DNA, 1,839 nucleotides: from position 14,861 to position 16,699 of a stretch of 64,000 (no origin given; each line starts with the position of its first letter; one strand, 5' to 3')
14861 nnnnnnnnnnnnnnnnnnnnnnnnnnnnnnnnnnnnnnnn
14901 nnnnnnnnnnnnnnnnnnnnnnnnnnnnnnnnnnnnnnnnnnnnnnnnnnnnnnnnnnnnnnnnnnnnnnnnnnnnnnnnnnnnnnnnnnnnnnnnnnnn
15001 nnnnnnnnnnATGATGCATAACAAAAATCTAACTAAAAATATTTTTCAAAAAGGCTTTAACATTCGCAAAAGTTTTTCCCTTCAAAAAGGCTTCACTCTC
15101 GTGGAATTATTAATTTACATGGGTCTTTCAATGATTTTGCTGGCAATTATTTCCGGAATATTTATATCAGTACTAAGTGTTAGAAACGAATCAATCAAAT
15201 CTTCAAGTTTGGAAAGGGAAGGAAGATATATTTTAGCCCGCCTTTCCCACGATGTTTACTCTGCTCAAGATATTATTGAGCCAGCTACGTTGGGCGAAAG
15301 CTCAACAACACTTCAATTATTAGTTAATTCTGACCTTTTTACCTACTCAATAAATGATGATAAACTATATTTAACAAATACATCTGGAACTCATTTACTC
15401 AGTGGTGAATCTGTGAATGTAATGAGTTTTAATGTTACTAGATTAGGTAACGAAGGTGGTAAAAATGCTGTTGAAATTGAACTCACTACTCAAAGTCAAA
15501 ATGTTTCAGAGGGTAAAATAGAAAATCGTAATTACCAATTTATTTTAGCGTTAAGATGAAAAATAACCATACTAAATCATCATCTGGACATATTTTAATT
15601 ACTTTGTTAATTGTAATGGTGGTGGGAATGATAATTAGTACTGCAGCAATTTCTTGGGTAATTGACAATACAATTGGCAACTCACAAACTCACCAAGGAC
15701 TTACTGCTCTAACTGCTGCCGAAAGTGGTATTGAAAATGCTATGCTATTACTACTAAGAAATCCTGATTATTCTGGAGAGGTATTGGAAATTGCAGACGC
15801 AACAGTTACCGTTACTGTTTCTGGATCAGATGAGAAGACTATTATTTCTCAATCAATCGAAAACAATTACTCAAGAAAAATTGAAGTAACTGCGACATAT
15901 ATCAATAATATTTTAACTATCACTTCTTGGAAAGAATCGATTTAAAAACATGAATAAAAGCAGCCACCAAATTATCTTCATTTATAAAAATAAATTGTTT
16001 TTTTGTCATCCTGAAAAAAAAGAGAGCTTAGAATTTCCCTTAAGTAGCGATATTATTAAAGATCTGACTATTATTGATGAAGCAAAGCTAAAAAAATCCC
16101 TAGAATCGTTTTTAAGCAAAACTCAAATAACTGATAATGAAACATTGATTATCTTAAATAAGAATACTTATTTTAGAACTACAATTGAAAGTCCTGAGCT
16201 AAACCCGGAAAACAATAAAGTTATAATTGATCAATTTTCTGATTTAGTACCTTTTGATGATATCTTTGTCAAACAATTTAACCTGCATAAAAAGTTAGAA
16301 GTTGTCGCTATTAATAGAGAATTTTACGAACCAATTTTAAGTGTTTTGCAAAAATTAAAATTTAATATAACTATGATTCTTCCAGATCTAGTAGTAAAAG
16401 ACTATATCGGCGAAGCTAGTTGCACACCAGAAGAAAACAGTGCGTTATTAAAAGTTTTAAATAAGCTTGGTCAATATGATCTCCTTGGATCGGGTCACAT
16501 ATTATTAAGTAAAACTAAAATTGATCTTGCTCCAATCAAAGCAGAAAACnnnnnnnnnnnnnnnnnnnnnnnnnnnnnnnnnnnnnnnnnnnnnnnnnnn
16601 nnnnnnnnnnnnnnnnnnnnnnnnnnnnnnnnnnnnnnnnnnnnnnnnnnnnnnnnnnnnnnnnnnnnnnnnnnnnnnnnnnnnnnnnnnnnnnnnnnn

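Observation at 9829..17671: Complete type IV pilus operon with an unusually elaborate minor-pilin set, ending in a strong bidirectional terminator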

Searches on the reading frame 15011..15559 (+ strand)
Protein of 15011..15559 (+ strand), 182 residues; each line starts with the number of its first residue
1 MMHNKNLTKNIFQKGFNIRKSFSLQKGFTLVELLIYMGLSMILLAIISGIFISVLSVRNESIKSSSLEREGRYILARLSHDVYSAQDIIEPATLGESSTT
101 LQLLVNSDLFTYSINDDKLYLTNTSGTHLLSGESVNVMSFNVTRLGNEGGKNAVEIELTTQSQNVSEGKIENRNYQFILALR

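Call 3: search_protein_families(library=pfam, proteins=[window:15011-15559:+], max_evalue=0.1)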
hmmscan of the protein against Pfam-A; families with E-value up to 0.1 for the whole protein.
window:15011-15559:+ (182 aa): 1 family
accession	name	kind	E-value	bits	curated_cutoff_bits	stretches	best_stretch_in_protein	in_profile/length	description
PF07963.17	N_methyl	-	1.1e-06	28.4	21.2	1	25-47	4-26/27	Prokaryotic N-terminal methylation motif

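Call 4: search_protein_families(library=ncbifam, proteins=[window:15011-15559:+], max_evalue=0.1)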
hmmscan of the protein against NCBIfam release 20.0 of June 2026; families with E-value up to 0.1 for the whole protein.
window:15011-15559:+ (182 aa): 11 families
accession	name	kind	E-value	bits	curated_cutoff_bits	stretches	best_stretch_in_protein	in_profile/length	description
NF040982.1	ComGD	equivalog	1.3e-05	25.6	70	1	25-74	1-50/139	competence type IV pilus minor pilin ComGD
NF038304.1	EPS_HpsC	equivalog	0.0003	20.5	200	1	15-66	10-62/318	hormogonium polysaccharide secretion pseudopilin HpsC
NF007848.0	PRK10557.1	equivalog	0.00031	20.1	120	1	24-67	9-52/192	prepilin peptidase-dependent protein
NF041002.1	pilin_ComGF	equivalog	0.00081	19.6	80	1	25-67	1-43/139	competence type IV pilus minor pilin ComGF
NF040999.1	pilin_ComGC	equivalog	0.01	16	75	1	25-64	1-36/84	competence type IV pilus major pilin ComGC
TIGR02599.1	TIGR02599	subfamily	0.027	13.7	256.5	1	27-66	1-36/361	Verru_Chthon cassette protein C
TIGR01707.1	gspI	equivalog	0.031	14.8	44.35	1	27-103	1-70/101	type II secretion system minor pseudopilin GspI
NF007660.0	PRK10332.1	equivalog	0.059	13.9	86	1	20-55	3-38/107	prepilin-type N-terminal cleavage/methylation domain-containing protein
NF007862.0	PRK10574.1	equivalog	0.074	13.2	138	0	24-46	3-25/145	prepilin peptidase-dependent pilin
TIGR02596.1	TIGR02596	subfamily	0.078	13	70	0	28-77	1-43/196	Verru_Chthon cassette protein D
NF007800.0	PRK10506.1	equivalog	0.098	12.5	158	0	21-45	4-28/163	prepilin peptidase-dependent protein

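Call 59: search_solved_structures(query=A6, max_evalue=1)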
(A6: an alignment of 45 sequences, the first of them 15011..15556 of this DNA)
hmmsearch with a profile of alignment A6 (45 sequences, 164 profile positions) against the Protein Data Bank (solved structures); distinct sequences matched with E-value up to 1: 11.
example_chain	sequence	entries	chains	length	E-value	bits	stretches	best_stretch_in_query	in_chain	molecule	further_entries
9egp_A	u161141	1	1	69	0.00019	24.4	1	4-51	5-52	Geopilin domain 1 protein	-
7tgg_A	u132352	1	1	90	0.0044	20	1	4-47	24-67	Geopilin domain 1 protein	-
9laa_A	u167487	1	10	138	0.031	17.2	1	3-29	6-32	Type IV pilin protein PilA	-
6xxe_A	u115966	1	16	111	0.07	16.1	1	10-113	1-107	Uncharacterized protein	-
8bd3_H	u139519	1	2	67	0.2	14.5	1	12-37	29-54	Photosystem II reaction center protein H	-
8qqj_J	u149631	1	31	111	0.24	14.3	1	10-113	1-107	Type IV narrow pilus major component PilA5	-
9hd7_H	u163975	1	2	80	0.24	14.3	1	12-37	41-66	Photosystem II reaction center protein H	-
9k7v_H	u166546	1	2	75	0.44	13.5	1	11-35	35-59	Photosystem II reaction center protein H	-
8wql_HD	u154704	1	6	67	0.45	13.4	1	17-40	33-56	Photosystem II reaction center protein H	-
9lab_B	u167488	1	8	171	0.48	13.3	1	5-28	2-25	MSHA major pilin subunit MshA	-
2m7g_A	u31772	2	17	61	0.92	12.4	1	10-48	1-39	Geopilin domain 1 protein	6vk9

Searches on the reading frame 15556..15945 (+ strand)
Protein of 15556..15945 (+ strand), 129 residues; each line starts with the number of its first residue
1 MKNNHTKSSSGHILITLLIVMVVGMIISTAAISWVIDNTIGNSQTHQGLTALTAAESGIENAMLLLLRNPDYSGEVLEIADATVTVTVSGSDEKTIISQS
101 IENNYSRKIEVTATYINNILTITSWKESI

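Call 3: search_protein_families(library=pfam, proteins=[window:15556-15945:+], max_evalue=0.1)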
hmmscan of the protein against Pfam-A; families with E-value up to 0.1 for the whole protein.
window:15556-15945:+ (129 aa): 3 families
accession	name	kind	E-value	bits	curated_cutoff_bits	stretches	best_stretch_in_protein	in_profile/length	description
PF19607.4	DUF6112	-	0.015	15.6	25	1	10-46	20-54/88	Family of unknown function (DUF6112)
PF03725.20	RNase_PH_C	-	0.071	13.5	20.8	0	78-103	23-50/67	3' exoribonuclease family, domain 2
PF06592.18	DUF1138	-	0.091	13.3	34.8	0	21-57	3-39/73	Protein of unknown function (DUF1138)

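Call 4: search_protein_families(library=ncbifam, proteins=[window:15556-15945:+], max_evalue=0.1)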
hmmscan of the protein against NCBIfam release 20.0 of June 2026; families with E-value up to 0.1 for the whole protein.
window:15556-15945:+ (129 aa): 1 family
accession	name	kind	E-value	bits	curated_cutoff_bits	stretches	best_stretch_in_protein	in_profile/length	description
NF040942.2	hypo_ExtJ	equivalog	0.08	13.4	52.5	0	72-96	26-50/77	selenite/tellurite reduction operon protein ExtJ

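Call 60: search_solved_structures(query=A7, max_evalue=1)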
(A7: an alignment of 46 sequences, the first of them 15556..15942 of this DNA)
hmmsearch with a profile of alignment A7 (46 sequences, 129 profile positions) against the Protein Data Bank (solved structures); distinct sequences matched with E-value up to 1: 3.
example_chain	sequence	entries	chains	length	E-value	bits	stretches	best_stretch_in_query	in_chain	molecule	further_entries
9egp_A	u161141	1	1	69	0.52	13.3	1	5-33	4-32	Geopilin domain 1 protein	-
9hmf_O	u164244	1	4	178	0.6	13.2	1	3-48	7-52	Flagellar protein FliL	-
7tgg_A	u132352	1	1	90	0.89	12.6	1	4-32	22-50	Geopilin domain 1 protein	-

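Call 61: search_protein_families(library=pfam, alignment_id=A7, max_evalue=0.1)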
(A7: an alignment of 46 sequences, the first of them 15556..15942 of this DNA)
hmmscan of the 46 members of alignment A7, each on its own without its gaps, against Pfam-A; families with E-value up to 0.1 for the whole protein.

A. member 1, window:15556-15942:+ (129 aa): 3 families
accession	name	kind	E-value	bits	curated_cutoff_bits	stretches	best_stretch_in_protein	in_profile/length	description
PF19607.4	DUF6112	-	0.015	15.6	25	1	10-46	20-54/88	Family of unknown function (DUF6112)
PF03725.20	RNase_PH_C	-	0.071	13.5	20.8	0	78-103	23-50/67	3' exoribonuclease family, domain 2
PF06592.18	DUF1138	-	0.091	13.3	34.8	0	21-57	3-39/73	Protein of unknown function (DUF1138)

B. families by the number of members that match (of 46 scanned): 27 families (the first 25 are shown)
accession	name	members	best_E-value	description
PF14341.11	PilX_N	15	3.3e-05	PilX N-terminal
PF04191.18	PEMT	3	0.035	Phospholipid methyltransferase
PF13829.11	DUF4191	2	0.0024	Domain of unknown function (DUF4191)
PF12869.13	tRNA_anti-like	2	0.03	tRNA_anti-like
PF24638.1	KH_DEAH11_1st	1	0.001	DEAH11 eukaryotic type KH-domain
PF19077.6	Big_13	1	0.0046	Bacterial Ig-like domain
PF06898.16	YqfD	1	0.0083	Putative stage IV sporulation protein YqfD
PF21682.2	AF_2299-like_N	1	0.01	CDP-alcohol phosphatidyltransferase AF_2299-like, N-terminal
PF06966.17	DUF1295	1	0.012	Protein of unknown function (DUF1295)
PF19607.4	DUF6112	1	0.015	Family of unknown function (DUF6112)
PF10990.13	DUF2809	1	0.021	Protein of unknown function (DUF2809)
PF06143.16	Baculo_11_kDa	1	0.032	Baculovirus 11 kDa family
PF00916.26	Sulfate_transp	1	0.037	Sulfate permease family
PF18597.7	SH3_19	1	0.039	Myosin X N-terminal SH3 domain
PF19554.4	DUF6077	1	0.04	Family of unknown function (DUF6077)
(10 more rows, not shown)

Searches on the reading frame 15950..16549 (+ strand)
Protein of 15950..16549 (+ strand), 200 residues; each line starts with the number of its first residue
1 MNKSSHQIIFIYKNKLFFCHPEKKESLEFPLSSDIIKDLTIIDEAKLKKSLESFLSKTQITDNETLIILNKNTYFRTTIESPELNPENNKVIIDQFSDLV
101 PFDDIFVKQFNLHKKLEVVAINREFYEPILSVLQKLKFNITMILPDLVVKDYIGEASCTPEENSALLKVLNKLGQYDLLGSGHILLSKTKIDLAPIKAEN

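Call 32: search_protein_representatives(alignment_id=A3)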
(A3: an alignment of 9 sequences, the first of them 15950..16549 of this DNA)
Query: 9 sequences, 204 profile positions. Proteins with E-value up to 0.001 (for the whole library): 1357; up to 1e-10: 966; up to 1e-30: 15. The best 150 are listed.
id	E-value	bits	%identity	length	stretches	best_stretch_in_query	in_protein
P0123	2.0e-90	318.3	-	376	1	1-204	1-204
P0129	3.5e-84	297.9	-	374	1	1-204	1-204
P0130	3.5e-68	245.7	-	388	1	4-203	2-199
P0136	1.3e-39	152.4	-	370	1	6-201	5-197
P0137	6.3e-37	143.6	-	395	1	7-200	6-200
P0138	9.2e-37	143.1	-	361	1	4-201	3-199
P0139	1.7e-36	142.2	-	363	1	4-203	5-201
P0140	8.4e-34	133.4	-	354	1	4-192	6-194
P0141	1.4e-33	132.7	-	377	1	4-204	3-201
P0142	4.2e-33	131.1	-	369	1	5-193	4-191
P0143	7.0e-33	130.4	-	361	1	5-200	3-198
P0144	1.6e-32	129.2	-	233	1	4-195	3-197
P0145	2.0e-31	125.6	-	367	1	1-204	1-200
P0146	2.5e-31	125.3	-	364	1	3-191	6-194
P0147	5.7e-31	124.2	-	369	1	6-197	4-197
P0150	3.1e-28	115.2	-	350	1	1-187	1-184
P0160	5.1e-27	111.3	-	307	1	6-201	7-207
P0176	1.9e-25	106.1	-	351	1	10-182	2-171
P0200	4.0e-24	101.8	-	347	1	1-183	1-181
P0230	3.7e-23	98.7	-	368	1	22-202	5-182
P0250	1.2e-22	97.0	-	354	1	4-186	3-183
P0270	6.0e-22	94.7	-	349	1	5-198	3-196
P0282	1.4e-21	93.5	-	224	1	10-198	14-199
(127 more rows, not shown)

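Call 47: search_solved_structures(query=A3, max_evalue=10, show_alignments=2)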
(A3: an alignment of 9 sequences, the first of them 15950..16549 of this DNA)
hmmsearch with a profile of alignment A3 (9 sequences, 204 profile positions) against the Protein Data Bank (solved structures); distinct sequences matched with E-value up to 10: 4.
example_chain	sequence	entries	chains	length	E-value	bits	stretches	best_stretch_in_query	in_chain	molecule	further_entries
2k19_A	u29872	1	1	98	0.014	18.3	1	20-85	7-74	Putative piscicolin 126 immunity protein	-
3jc8_Ma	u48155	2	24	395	0.091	15.7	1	32-113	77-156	Type IV pilus biogenesis protein PilM | PilM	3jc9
5eox_A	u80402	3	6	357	0.2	14.6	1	32-96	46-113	Type 4 fimbrial biogenesis protein PilM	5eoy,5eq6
5eou_A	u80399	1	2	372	0.22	14.5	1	32-96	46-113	Type 4 fimbrial biogenesis protein PilM,Type 4 fimbrial biogenesis protein PilN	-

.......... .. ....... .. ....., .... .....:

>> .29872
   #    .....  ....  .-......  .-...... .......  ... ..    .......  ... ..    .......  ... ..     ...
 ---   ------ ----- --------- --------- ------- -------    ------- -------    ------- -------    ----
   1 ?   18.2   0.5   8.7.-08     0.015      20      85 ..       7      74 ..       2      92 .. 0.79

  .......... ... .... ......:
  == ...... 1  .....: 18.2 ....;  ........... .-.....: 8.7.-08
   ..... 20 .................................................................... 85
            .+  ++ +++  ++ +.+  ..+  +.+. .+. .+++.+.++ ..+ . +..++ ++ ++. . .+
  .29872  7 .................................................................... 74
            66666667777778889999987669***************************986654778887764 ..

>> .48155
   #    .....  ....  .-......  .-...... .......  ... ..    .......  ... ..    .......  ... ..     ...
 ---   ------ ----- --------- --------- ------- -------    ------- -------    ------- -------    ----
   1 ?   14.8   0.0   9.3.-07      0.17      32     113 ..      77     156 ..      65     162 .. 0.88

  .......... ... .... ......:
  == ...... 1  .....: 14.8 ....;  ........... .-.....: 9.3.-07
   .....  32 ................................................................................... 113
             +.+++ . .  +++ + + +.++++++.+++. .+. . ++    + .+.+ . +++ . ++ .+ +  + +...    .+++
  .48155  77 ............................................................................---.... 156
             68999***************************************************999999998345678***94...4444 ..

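Call 67: list_cluster_members(proteins=[P0136, P0144, P0150, P0160, P0176, P0200, P0230, P0250, P0270, P0282])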
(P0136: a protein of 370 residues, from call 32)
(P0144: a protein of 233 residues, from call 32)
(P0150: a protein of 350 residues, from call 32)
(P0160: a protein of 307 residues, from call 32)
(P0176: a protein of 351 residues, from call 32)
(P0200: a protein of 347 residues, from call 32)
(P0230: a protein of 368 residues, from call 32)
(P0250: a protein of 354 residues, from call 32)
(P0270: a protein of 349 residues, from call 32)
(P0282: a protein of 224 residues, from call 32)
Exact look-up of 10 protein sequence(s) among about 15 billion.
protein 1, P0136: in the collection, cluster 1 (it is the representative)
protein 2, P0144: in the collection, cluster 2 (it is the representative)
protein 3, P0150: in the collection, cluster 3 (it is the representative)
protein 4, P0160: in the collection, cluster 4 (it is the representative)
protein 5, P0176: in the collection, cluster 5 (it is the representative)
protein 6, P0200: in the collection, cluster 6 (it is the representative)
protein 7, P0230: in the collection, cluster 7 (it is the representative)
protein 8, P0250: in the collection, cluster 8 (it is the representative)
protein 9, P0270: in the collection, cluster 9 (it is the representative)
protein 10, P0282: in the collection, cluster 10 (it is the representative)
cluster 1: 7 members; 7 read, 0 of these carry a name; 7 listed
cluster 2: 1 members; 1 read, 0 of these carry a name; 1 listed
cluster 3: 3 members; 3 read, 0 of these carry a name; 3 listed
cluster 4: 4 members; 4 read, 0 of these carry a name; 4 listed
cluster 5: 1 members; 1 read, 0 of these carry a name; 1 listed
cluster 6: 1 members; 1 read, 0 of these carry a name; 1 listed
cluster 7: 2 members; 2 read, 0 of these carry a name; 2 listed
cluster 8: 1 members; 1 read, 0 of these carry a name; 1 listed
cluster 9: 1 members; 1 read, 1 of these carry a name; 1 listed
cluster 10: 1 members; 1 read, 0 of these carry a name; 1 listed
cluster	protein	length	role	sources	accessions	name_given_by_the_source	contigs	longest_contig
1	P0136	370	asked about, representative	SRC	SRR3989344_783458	-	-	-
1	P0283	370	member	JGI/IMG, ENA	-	-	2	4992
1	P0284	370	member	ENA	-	-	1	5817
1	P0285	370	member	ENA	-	-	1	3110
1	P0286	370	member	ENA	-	-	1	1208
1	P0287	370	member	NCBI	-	-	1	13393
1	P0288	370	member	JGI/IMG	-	-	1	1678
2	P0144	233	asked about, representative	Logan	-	-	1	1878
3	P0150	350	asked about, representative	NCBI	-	-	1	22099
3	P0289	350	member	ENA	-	-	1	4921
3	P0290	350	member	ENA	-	-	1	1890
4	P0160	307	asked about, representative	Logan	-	-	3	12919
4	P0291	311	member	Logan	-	-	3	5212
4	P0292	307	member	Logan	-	-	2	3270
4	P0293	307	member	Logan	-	-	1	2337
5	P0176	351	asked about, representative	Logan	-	-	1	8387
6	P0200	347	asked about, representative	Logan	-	-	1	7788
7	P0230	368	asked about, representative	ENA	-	-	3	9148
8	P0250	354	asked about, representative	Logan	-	-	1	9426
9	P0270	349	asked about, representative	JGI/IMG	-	hypothetical protein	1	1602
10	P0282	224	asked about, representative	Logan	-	-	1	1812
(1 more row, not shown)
